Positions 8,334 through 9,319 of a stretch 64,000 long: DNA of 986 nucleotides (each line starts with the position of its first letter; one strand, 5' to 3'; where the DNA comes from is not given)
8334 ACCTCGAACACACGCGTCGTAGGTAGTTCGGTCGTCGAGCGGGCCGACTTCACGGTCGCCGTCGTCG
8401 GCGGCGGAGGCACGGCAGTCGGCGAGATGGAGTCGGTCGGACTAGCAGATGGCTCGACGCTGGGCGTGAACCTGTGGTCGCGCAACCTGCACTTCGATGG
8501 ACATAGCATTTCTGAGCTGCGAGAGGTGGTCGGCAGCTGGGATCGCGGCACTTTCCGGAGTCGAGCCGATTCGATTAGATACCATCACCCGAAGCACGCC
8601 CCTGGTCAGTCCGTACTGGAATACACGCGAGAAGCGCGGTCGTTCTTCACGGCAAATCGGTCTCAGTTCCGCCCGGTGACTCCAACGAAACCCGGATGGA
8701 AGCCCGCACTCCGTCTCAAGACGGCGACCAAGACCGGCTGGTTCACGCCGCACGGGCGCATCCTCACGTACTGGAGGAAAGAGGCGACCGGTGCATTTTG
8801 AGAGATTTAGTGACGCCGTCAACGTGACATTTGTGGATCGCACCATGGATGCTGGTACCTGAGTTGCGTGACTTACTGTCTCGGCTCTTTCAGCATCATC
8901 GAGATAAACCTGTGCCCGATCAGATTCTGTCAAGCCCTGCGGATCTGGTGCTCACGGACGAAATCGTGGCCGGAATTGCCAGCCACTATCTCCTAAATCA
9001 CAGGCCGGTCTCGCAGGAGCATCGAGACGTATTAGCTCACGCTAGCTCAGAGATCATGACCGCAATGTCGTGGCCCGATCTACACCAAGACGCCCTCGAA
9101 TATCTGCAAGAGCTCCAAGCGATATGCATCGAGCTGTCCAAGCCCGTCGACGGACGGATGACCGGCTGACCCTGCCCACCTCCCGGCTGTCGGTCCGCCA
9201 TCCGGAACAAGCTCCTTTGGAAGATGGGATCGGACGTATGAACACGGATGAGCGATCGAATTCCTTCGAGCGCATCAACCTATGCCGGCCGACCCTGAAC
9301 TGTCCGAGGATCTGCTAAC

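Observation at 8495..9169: RHS-less DNRLRE paralogue capped by a low-GC ~98-aa orphan C-terminal module plus a small helical ORF: candidate toxin tip and immunity pair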

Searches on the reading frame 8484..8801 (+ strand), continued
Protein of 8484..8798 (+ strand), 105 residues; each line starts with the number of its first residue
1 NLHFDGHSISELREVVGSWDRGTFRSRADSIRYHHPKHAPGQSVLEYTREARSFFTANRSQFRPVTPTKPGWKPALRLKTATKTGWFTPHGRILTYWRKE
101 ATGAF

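Call 93: list_cluster_members(proteins=[P0006, P0008, P0013, P0016, P0020, P0032, P0037, P0044, P0039, P0040])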
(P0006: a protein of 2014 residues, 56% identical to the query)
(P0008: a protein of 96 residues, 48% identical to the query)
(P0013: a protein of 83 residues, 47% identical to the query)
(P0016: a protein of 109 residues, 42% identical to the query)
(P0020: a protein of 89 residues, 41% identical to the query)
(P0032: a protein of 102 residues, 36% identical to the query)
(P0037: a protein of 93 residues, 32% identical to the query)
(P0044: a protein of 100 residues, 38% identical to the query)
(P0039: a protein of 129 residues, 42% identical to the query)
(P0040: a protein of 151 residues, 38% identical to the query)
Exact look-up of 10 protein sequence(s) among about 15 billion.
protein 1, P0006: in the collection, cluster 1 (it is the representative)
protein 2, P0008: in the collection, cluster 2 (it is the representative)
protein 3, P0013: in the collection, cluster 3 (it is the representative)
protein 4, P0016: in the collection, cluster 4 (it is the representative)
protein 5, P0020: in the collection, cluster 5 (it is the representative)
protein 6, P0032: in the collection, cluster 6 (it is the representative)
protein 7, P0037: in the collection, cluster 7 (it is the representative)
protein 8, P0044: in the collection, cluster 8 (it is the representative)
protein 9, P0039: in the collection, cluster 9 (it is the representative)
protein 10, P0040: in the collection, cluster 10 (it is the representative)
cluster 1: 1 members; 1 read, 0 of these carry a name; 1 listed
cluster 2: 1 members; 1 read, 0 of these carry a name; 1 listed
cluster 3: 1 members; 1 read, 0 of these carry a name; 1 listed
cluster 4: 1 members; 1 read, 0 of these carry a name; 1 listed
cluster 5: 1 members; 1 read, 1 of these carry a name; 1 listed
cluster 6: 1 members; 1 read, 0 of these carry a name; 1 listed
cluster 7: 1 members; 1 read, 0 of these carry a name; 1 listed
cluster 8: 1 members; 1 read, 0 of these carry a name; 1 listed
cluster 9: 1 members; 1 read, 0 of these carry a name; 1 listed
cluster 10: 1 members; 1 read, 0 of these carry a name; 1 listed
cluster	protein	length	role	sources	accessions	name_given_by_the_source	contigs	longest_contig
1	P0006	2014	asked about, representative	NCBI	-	-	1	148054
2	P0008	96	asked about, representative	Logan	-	-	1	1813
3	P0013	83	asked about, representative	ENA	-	-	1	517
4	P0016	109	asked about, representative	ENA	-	-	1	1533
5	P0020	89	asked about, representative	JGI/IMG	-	hypothetical protein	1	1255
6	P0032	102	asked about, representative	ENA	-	-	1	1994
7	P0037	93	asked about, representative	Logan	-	-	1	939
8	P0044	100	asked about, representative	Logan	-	-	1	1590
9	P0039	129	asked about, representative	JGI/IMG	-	-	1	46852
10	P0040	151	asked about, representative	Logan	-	-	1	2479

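Call 101: fold_search(model_id=the predicted structure, library=viral)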
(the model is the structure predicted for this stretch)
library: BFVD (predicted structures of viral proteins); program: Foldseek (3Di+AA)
matches with E <= 10: 678; with E <= 0.001: 0
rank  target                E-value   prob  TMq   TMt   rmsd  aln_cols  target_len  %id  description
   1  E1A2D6                8.6e-02  0.47  0.30  0.30   6.5        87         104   13  Uncharacterized protein [Aeromonas phage phiAS5]
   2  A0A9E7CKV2            1.0e-01  0.92  0.49  0.14   4.6        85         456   20  (no name in the UniProt tables at hand)
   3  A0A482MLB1            1.4e-01  0.57  0.30  0.41  10.0        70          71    8  Uncharacterized protein [Burkholderia phage BcepSauron]
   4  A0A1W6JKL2            1.5e-01  0.75  0.42  0.25   4.9        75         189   15  Uncharacterized protein [Lactococcus phage AM4]
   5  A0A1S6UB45            1.7e-01  0.10  0.19  0.16  13.9        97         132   11  Uncharacterized protein [Serratia phage BF]
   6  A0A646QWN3            1.8e-01  0.57  0.35  0.44   4.5        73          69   14  (no name in the UniProt tables at hand)
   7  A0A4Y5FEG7            1.8e-01  0.35  0.32  0.21   6.0        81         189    9  Uncharacterized protein [Lactobacillus phage 521B]
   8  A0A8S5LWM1            2.9e-01  0.41  0.43  0.12   9.0       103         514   11  Minor capsid protein [Siphoviridae sp. ctabX13]
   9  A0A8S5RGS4            2.9e-01  0.09  0.22  0.23  12.3       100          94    9  Uncharacterized protein [virus sp. ctiha2]
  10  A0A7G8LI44            3.5e-01  0.08  0.22  0.19  18.2        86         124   12  Uncharacterized protein [Mycobacterium phage Reindeer]
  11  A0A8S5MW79            3.7e-01  0.35  0.34  0.39   5.3        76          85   12  Colicin D [Siphoviridae sp. ctsBB38]
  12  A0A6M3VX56            3.7e-01  0.09  0.22  0.23  12.8       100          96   15  Uncharacterized protein [Pyrobaculum spherical virus 2]
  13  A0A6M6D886            4.2e-01  0.47  0.37  0.17   7.9        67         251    4  (no name in the UniProt tables at hand)
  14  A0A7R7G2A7            4.2e-01  0.21  0.33  0.35   9.8        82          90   13  (no name in the UniProt tables at hand)
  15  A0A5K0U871            4.5e-01  0.18  0.31  0.15  18.1        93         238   15  Uncharacterized protein [Yasminevirus sp. GU-2018]
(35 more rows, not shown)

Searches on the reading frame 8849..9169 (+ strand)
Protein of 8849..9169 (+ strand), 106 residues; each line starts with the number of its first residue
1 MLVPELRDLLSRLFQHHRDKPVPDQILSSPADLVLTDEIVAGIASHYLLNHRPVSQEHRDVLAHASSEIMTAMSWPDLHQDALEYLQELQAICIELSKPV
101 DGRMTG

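Call 8: search_protein_families(library=pfam, proteins=[window:8849-9169:+], max_evalue=0.01)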
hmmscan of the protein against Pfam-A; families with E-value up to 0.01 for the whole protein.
window:8849-9169:+ (106 aa): 0 families

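Call 9: search_protein_families(library=ncbifam, proteins=[window:8849-9169:+], max_evalue=0.1)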
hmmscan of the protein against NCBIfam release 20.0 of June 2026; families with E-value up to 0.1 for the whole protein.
window:8849-9169:+ (106 aa): 0 families

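Call 13: search_solved_structures(query=window:8849-9166:+, max_evalue=10)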
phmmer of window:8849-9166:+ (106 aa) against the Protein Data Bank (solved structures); distinct sequences matched with E-value up to 10: 1.
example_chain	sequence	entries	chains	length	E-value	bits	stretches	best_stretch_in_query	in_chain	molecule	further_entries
4iao_C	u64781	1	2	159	0.91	13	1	34-87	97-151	Regulatory protein SIR4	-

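Call 15: find_homologous_proteins(query=window:8849-9166:+, max_evalue=0.01)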
Query window:8849-9166:+ (106 aa): 1 proteins with E <= 0.01 among 25 candidates.
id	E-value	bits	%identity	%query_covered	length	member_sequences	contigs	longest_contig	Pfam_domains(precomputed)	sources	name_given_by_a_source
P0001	8.7e-48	179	99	80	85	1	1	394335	-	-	-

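Call 16: find_encoding_contigs(protein=P0001, flank=10000, max_places=6)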
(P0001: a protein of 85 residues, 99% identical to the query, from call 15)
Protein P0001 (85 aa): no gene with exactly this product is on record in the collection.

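Call 90: search_protein_families(library=pfam, alignment_id=A4, max_evalue=0.1)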
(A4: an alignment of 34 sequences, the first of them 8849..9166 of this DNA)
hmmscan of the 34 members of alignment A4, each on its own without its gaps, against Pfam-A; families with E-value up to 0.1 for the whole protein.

A. member 1, window:8849-9166:+ (106 aa): 0 families

B. families by the number of members that match (of 34 scanned): 23 families
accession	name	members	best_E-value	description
PF09325.15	Vps5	1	0.00022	Vps5 C terminal like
PF25443.1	ANG-1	1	0.00037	ANG-1-like domain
PF21845.1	DUF6904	1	0.0019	Domain of unknown function (DUF6904)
PF23153.1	Aip3p_Bud6_N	1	0.0068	Aip3p/Bud6 N-terminal domain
PF00486.34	Trans_reg_C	1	0.0085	Transcriptional regulatory protein, C terminal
PF06896.17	Phage_TAC_3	1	0.014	Phage tail assembly chaperone proteins, TAC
PF15083.11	Colipase-like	1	0.015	Colipase-like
PF10046.14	BLOC1_2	1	0.021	Biogenesis of lysosome-related organelles complex-1 subunit 2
PF12329.13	TMF_DNA_bd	1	0.022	TATA element modulatory factor 1 DNA binding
PF07956.16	DUF1690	1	0.023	Protein of Unknown function (DUF1690)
PF23246.1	CC_CDK5RAP2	1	0.026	CDK5 regulatory subunit-associated protein 2-like, coiled coil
PF13076.11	Fur_reg_FbpA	1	0.027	Fur-regulated basic protein A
PF22470.1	Histone_HNS_N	1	0.032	H-NS histone-like proteins, N-terminal domain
PF24616.1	DUF7624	1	0.033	Domain of unknown function (DUF7624)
PF22159.1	PSMA-like_N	1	0.033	Maltose-forming alpha-amylase-like, N-terminal domain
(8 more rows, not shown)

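Call 95: predict_structure(protein=window:8849-9166:+)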
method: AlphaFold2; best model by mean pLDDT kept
length: 106 residues; sequences in the alignment: 1
mean_pLDDT: 59.1   pTM: 0.51
mean pLDDT of the five models: 59.1, 58.0, 51.6, 48.6, 43.2
residues with pLDDT >= 90: 0; 70-90: 37; 50-70: 29; < 50: 40
segments of 3 or more residues with pLDDT < 50: 1-9, 12-34, 102-106
pLDDT, mean of each block of 10 residues (from residue 1): 41 43 44 48 54 66 78 73 75 76 46
secondary structure, 60 per line:
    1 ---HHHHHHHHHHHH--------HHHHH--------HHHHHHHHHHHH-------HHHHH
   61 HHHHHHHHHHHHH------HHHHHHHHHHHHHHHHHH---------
elements in order: H4-15 H24-28 H37-48 H56-73 H80-97
